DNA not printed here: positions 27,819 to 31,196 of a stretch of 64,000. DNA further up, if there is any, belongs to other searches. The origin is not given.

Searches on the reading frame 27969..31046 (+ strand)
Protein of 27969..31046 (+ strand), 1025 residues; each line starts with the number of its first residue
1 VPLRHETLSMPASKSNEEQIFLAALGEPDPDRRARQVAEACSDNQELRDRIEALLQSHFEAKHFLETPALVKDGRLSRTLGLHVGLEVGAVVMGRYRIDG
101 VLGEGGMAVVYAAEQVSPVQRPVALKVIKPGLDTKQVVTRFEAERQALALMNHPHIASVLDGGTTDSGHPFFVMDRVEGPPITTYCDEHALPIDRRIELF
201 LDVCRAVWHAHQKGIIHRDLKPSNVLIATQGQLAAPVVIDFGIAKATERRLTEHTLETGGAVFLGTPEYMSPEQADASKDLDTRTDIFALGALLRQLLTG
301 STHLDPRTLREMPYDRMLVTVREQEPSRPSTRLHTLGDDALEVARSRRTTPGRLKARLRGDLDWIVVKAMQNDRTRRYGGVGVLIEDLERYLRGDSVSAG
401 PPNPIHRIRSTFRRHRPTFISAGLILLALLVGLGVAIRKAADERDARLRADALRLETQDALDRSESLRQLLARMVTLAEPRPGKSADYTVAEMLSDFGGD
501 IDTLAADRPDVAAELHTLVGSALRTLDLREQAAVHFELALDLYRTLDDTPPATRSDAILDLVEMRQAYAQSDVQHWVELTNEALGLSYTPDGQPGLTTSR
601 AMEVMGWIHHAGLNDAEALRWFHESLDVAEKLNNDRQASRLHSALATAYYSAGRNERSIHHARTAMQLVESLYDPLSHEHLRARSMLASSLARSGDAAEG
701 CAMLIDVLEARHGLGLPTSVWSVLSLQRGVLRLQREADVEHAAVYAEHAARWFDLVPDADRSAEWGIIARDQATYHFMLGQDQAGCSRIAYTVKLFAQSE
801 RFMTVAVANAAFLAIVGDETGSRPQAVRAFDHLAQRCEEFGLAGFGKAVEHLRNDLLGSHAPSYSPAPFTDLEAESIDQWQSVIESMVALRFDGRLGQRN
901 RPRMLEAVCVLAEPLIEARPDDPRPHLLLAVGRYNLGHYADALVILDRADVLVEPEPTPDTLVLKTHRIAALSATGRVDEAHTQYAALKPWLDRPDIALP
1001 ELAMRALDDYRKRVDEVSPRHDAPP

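Call 26: search_protein_families(library=pfam, proteins=[window:27969-31046:+], max_evalue=0.001)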
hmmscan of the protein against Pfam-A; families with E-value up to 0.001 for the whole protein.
window:27969-31046:+ (1025 aa): 6 families
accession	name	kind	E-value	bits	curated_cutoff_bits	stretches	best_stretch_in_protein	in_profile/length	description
PF00069.31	Pkinase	-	1.4e-33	116.8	31.7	1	96-351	1-254/263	Protein kinase domain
PF07714.23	PK_Tyr_Ser-Thr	-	1e-19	71.3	23.1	1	99-348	4-248/258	Protein tyrosine and serine/threonine kinase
PF07719.23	TPR_2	-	3.4e-06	27.2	27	0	640-668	2-30/34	Tetratricopeptide repeat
PF13424.12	TPR_12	-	1.2e-05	25.9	30.1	1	616-670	20-76/77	Tetratricopeptide repeat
PF01636.29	APH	-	3.1e-05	24.3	23.2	1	197-244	150-197/239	Phosphotransferase enzyme family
PF03109.22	ABC1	-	0.00015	21.4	22.9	0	170-254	143-224/244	ABC1 atypical kinase-like domain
